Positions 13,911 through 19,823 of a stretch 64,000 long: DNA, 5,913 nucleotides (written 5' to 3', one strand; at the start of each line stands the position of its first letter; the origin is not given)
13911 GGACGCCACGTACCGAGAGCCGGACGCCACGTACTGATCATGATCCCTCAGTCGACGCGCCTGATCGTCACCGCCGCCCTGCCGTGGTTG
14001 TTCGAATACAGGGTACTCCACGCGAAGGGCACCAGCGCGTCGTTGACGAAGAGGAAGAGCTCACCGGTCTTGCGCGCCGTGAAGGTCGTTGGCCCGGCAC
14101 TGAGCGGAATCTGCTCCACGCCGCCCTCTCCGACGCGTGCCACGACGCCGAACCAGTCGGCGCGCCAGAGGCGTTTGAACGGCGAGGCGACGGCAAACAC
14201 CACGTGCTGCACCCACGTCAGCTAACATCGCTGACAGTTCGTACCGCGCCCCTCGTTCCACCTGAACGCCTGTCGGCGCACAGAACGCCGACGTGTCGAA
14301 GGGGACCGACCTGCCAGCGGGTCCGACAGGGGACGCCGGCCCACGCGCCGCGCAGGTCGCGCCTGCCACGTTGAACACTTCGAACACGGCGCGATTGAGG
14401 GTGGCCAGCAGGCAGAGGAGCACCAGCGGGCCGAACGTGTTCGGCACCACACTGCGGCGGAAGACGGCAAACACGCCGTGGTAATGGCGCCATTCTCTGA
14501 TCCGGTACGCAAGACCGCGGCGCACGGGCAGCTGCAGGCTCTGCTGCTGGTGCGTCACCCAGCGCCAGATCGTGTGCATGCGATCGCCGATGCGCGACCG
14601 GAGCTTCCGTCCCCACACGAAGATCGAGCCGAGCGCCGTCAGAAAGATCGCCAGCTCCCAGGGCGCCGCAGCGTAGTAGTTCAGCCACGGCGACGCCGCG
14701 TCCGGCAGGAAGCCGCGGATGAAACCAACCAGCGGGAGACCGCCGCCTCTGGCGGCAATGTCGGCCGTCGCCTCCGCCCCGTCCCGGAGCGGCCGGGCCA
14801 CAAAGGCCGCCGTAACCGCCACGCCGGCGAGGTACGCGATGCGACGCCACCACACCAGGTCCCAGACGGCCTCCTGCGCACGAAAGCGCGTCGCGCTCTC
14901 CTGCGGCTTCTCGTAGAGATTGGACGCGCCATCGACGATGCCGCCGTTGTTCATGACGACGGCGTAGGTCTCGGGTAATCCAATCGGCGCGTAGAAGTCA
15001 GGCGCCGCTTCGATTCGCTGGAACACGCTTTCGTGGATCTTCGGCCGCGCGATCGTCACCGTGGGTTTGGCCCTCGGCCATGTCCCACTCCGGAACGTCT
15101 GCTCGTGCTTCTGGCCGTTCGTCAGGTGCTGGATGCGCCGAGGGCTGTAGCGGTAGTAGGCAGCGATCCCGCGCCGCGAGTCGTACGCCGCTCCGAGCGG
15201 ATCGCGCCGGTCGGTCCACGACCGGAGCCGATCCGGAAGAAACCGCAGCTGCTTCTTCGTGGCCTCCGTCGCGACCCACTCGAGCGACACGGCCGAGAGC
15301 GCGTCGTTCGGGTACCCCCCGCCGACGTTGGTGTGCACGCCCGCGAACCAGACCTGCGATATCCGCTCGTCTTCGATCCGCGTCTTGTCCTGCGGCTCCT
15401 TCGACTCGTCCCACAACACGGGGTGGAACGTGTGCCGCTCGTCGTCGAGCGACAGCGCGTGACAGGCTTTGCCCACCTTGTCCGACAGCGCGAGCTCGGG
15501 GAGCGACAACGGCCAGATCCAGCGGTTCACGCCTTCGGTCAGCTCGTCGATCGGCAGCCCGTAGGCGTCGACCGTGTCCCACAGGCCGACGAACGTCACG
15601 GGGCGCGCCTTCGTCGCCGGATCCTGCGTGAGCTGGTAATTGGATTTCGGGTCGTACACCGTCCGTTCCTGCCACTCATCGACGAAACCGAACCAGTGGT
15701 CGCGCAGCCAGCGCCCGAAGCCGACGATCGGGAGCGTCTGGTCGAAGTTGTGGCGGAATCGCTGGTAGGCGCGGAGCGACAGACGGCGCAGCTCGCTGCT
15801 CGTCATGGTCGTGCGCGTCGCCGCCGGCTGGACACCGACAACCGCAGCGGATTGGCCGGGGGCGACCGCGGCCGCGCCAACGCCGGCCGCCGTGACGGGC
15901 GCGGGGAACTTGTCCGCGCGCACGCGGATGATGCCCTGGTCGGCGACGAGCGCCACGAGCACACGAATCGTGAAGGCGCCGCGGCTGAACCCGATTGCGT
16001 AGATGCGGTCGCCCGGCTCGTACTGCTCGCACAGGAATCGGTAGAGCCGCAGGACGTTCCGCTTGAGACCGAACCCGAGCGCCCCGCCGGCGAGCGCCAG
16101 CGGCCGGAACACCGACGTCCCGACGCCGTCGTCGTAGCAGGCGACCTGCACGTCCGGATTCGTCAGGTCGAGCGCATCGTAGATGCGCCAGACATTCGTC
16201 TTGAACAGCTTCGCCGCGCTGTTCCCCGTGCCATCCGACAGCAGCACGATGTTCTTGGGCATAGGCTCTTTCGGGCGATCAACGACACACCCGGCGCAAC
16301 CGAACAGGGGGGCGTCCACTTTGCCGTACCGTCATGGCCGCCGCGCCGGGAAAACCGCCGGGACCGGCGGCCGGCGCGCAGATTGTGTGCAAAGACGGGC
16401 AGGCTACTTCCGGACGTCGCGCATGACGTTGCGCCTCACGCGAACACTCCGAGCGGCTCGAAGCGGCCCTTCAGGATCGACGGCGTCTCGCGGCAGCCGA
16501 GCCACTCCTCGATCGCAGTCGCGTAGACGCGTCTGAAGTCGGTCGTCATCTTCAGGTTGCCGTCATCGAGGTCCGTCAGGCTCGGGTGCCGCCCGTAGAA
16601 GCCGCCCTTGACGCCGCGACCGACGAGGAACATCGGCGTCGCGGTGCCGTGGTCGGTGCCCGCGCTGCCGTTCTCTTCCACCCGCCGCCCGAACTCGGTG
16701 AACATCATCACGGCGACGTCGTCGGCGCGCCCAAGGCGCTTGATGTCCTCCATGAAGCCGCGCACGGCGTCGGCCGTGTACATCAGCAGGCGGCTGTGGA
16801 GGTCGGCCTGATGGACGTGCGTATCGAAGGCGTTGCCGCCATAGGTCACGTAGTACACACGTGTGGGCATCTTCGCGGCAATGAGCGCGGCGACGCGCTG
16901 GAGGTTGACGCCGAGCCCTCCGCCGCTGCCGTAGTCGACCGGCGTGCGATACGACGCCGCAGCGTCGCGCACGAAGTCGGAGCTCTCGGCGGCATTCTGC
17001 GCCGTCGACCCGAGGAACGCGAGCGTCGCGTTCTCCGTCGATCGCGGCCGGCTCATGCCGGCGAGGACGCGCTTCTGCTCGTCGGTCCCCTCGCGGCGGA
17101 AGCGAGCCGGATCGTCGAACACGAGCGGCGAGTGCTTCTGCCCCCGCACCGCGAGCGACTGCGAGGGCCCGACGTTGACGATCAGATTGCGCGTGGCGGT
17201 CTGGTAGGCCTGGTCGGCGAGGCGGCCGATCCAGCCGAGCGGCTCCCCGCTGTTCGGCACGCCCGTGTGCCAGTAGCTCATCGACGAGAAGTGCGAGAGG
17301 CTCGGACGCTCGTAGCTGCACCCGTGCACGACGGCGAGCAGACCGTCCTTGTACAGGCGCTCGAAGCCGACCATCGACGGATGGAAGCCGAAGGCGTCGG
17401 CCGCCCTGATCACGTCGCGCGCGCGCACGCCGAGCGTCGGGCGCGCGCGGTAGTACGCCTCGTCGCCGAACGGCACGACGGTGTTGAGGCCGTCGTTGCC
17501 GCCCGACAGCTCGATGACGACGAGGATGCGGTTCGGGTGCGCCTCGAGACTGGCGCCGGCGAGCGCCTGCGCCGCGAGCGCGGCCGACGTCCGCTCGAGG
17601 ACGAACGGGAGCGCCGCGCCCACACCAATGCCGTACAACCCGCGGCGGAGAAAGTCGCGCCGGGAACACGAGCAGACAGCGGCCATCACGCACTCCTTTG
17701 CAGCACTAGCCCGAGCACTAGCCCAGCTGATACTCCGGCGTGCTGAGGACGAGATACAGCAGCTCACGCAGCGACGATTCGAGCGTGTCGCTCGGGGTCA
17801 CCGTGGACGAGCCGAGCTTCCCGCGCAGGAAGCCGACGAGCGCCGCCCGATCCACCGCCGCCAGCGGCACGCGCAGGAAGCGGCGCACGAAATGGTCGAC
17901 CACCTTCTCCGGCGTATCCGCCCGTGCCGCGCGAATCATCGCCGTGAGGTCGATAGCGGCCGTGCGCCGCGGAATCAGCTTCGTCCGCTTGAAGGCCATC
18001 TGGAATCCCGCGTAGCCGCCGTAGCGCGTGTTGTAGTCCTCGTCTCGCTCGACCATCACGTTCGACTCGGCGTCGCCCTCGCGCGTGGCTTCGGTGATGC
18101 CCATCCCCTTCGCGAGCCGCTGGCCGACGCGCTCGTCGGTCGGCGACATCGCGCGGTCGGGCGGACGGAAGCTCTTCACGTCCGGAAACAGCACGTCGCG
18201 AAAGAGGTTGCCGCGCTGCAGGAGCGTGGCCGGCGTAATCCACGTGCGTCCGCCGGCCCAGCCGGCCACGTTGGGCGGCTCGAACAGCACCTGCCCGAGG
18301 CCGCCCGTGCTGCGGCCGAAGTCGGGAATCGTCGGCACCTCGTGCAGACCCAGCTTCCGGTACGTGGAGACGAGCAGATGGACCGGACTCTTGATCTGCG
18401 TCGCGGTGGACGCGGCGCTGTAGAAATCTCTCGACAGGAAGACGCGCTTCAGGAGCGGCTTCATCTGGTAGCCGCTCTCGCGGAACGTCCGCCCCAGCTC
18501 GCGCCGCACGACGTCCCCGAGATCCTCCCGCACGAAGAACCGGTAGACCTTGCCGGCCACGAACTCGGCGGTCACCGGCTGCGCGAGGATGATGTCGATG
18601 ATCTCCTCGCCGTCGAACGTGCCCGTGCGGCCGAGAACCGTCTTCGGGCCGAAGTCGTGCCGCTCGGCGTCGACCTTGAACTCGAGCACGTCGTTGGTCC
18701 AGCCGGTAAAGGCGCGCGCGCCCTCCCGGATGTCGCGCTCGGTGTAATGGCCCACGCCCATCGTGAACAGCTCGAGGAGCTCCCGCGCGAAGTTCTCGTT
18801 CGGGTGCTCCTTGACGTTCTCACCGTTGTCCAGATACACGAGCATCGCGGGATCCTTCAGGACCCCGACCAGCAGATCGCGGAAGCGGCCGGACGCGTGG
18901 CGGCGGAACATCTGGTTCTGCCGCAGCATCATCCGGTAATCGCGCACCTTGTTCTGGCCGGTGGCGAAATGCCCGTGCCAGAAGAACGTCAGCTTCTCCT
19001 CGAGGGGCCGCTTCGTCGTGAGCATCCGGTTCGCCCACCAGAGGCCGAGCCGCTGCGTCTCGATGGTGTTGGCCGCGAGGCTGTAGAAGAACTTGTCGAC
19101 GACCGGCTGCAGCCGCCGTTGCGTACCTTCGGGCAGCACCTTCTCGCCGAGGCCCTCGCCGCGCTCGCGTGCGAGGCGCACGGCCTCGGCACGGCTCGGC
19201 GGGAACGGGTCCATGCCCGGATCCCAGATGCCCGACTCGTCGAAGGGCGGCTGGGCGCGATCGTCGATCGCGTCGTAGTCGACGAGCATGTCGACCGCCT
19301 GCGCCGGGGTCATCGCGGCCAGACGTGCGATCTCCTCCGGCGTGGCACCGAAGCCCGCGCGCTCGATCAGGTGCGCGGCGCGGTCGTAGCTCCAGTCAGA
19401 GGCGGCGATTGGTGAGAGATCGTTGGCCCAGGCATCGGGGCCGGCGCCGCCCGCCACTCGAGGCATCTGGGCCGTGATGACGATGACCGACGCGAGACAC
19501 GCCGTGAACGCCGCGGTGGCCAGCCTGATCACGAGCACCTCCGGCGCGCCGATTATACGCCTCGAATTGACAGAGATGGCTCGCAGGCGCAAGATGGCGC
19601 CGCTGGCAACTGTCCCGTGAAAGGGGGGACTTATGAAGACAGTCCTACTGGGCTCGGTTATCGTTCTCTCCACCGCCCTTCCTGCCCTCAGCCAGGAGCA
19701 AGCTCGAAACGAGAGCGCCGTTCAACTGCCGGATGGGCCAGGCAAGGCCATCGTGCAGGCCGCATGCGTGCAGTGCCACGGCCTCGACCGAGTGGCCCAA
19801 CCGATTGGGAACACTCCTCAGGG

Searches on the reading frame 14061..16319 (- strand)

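Call 64: search_protein_families(library=pfam, proteins=[window:14061-16319:-], max_evalue=0.0001)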
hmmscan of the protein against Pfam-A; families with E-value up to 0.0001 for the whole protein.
window:14061-16319:- (752 aa): 1 family
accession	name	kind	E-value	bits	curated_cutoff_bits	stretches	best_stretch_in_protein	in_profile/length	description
PF09994.14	T6SS_Tle1-like_cat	-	8e-64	216.2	27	1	22-351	1-286/287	T6SS, Phospholipase effector Tle1-like, catalytic domain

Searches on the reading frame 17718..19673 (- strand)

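Call 64: search_protein_families(library=pfam, proteins=[window:17718-19673:-], max_evalue=0.0001)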
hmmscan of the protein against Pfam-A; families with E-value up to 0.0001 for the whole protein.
window:17718-19673:- (651 aa): 1 family
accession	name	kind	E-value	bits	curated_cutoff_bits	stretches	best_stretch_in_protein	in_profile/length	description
PF08811.16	DUF1800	-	4.8e-114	382.2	26.1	1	101-650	1-419/419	Protein of unknown function (DUF1800)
